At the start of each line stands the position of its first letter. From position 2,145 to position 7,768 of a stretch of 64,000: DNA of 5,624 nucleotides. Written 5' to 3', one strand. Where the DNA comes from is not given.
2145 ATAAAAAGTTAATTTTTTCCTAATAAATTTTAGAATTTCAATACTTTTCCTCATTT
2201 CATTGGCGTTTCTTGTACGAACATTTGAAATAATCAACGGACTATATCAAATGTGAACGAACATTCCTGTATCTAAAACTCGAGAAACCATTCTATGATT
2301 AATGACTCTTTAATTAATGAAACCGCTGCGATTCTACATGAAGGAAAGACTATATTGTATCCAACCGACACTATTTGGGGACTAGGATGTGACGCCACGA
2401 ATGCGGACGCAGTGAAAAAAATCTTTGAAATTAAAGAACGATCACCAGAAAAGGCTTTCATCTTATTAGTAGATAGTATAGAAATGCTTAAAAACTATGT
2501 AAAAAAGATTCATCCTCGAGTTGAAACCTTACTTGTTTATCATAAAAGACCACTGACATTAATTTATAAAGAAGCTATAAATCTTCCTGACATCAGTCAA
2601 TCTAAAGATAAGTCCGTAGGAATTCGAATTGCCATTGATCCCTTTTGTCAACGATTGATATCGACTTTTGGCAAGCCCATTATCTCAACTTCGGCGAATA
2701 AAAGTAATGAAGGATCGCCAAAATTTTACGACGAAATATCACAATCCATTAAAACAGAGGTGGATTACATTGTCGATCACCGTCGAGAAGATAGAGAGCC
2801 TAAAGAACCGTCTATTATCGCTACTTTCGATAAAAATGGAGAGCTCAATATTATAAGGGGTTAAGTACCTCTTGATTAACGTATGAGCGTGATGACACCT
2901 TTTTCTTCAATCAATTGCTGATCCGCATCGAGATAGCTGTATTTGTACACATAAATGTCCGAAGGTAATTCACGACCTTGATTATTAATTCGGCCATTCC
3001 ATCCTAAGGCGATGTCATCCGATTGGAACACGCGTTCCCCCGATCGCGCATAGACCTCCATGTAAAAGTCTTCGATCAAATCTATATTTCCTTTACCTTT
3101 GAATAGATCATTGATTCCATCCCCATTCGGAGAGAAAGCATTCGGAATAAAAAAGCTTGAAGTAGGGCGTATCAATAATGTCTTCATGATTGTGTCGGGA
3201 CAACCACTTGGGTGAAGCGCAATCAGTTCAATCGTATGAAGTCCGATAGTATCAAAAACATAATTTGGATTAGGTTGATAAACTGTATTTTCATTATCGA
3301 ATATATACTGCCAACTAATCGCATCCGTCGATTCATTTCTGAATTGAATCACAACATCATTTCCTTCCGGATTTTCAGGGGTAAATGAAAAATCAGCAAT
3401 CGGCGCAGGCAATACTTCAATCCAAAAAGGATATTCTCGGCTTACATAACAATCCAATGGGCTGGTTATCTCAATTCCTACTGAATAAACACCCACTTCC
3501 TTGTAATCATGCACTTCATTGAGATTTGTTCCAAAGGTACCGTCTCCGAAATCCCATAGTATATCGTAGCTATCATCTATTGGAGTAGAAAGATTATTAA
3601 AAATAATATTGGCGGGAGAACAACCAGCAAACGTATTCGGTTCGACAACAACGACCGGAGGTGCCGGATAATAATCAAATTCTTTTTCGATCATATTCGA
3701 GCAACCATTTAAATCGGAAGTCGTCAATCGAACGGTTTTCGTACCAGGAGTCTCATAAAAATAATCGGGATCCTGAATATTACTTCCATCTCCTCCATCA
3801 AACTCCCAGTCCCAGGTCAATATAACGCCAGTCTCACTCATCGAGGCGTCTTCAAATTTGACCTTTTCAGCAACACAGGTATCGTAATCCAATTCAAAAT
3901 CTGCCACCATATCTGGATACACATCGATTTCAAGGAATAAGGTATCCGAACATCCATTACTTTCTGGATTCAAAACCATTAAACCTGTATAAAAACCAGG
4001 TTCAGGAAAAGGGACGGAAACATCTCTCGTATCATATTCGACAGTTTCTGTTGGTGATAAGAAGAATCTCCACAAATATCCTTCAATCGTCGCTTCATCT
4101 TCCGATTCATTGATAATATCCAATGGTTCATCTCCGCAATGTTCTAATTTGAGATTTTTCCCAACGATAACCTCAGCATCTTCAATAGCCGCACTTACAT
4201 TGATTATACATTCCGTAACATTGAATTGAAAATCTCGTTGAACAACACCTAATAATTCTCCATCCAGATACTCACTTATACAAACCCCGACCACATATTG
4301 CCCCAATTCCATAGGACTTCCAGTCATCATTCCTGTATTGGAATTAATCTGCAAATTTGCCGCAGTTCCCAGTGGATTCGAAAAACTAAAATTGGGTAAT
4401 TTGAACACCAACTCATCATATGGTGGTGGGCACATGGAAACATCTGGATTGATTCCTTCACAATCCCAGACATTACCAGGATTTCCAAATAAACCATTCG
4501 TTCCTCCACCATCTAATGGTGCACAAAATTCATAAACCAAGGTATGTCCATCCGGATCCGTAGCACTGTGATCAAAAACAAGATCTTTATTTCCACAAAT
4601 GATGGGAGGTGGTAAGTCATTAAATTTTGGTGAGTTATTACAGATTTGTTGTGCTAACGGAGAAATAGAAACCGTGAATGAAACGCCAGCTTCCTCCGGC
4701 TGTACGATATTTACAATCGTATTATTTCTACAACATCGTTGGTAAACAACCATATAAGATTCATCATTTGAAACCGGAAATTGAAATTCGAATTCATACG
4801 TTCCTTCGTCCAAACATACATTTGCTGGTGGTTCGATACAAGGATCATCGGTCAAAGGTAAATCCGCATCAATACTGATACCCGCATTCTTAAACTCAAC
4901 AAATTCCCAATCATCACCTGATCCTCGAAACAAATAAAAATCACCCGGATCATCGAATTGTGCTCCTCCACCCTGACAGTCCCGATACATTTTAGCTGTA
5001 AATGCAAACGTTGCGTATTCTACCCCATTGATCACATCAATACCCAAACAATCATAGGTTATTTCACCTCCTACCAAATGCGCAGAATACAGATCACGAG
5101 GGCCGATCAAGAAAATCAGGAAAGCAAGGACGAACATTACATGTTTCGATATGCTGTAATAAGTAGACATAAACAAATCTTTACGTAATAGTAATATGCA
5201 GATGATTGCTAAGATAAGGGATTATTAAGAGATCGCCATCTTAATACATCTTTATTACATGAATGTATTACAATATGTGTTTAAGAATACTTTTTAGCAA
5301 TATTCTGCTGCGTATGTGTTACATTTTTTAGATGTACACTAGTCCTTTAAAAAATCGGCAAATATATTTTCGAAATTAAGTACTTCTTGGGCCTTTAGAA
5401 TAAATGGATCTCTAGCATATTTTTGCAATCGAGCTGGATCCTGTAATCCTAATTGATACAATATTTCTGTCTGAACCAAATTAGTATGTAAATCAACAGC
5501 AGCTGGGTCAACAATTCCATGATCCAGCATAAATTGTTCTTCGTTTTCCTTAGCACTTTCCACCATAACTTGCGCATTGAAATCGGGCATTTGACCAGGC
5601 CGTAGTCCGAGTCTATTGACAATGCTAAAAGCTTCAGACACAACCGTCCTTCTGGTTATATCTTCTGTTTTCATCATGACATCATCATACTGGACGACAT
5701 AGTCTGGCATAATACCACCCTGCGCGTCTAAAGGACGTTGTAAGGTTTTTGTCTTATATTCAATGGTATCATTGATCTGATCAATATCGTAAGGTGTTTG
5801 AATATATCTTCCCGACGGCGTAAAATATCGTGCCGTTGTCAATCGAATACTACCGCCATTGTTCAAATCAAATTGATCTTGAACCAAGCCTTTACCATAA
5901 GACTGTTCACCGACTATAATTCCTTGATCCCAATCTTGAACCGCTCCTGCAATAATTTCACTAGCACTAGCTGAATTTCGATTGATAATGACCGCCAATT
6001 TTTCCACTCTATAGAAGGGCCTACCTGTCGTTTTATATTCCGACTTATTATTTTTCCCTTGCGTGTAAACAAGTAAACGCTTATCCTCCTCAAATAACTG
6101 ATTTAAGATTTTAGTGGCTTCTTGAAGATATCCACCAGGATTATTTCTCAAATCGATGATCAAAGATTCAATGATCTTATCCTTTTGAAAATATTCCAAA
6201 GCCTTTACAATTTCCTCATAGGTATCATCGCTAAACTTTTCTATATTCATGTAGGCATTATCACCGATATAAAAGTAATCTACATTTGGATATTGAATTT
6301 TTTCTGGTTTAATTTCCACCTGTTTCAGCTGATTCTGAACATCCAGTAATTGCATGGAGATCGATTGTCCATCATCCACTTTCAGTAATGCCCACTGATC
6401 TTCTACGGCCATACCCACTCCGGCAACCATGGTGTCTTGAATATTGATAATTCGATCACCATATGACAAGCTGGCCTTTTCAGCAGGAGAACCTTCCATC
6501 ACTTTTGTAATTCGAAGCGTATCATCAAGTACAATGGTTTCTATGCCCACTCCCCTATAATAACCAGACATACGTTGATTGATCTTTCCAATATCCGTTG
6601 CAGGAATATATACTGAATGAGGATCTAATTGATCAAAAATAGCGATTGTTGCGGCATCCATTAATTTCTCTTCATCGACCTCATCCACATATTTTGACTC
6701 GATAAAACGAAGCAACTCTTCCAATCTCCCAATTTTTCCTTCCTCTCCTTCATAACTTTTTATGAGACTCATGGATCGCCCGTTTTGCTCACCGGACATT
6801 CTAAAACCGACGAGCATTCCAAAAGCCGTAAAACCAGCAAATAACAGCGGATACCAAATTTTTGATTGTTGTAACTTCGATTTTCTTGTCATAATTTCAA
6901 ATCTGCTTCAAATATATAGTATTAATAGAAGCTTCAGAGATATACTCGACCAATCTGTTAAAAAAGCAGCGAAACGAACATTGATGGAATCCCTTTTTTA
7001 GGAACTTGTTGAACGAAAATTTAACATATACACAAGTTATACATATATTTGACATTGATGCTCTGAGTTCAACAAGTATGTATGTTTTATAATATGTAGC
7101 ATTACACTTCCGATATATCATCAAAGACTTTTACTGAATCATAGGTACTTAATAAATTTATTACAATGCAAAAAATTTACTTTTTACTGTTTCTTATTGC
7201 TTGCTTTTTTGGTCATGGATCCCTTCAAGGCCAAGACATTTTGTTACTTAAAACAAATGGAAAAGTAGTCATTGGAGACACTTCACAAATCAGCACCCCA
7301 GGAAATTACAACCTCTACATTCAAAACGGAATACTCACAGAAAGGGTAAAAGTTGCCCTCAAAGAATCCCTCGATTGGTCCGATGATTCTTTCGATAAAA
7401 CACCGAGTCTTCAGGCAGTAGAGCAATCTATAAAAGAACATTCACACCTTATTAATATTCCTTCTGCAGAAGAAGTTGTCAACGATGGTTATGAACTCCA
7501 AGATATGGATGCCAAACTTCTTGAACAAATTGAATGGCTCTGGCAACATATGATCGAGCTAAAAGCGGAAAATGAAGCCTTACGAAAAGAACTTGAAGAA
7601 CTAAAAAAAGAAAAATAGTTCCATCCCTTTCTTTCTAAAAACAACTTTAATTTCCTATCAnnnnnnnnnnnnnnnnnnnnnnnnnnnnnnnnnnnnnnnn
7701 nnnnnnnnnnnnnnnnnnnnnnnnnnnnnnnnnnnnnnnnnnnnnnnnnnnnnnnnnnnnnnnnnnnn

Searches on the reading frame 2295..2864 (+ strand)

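Call 37: search_protein_families(library=pfam, proteins=[window:2295-2864:+], max_evalue=0.001)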
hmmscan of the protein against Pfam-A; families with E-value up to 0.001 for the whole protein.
window:2295-2864:+ (189 aa): 1 family
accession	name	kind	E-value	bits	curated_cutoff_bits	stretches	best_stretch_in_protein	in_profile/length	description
PF01300.24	Sua5_yciO_yrdC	-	2.7e-45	154.5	25.1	1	13-188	2-176/178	Telomere recombination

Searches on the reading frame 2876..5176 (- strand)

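Call 37: search_protein_families(library=pfam, proteins=[window:2876-5176:-], max_evalue=0.001)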
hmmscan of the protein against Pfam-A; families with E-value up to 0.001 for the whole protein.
window:2876-5176:- (766 aa): 3 families
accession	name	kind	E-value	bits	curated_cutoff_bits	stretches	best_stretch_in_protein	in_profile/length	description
PF18911.6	PKD_4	-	1.7e-27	95.7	27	2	425-495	6-77/85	PKD domain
PF13585.12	CHU_C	-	4e-15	56.1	27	1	677-764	3-86/86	CHU_C Type IX secretion signal domain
PF00801.26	PKD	-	3.3e-12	46.7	23.5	0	438-492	16-71/80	PKD domain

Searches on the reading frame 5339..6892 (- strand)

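Call 37: search_protein_families(library=pfam, proteins=[window:5339-6892:-], max_evalue=0.001)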
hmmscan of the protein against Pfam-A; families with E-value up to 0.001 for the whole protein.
window:5339-6892:- (517 aa): 4 families
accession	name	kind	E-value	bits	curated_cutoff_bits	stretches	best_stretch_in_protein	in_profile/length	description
PF03572.23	Peptidase_S41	-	7e-43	146.5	24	1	213-367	3-157/165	Peptidase family S41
PF00595.29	PDZ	-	1.2e-05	26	23.2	1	114-159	13-60/81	PDZ domain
PF22694.1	CtpB_N-like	-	1.9e-05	25.5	27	1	47-96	31-81/85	Activating protease CtpB N-terminal domain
PF13180.12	PDZ_2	-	2.2e-05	25.1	27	1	115-182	3-67/80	PDZ domain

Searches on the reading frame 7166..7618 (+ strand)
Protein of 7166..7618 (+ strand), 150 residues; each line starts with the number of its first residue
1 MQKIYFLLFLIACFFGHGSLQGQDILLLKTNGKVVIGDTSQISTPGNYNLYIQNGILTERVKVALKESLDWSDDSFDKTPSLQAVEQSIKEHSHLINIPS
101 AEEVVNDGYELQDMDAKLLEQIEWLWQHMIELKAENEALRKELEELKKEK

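Call 37: search_protein_families(library=pfam, proteins=[window:7166-7618:+], max_evalue=0.001)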
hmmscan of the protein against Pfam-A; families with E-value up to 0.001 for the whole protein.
window:7166-7618:+ (150 aa): 0 families

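Call 104: search_protein_families(library=pfam, proteins=[window:7166-7618:+], max_evalue=0.01)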
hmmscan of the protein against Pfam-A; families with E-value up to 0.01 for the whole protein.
window:7166-7618:+ (150 aa): 3 families
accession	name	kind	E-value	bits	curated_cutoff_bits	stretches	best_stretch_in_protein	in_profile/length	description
PF00170.26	bZIP_1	-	0.0057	17.2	27.6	0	120-149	26-55/64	bZIP transcription factor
PF07989.16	Cnn_1N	-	0.009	16.6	28.5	0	116-148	35-64/74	Centrosomin N-terminal motif 1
PF19776.5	DUF6262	-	0.0096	16.5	29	0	112-146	76-110/110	Family of unknown function (DUF6262)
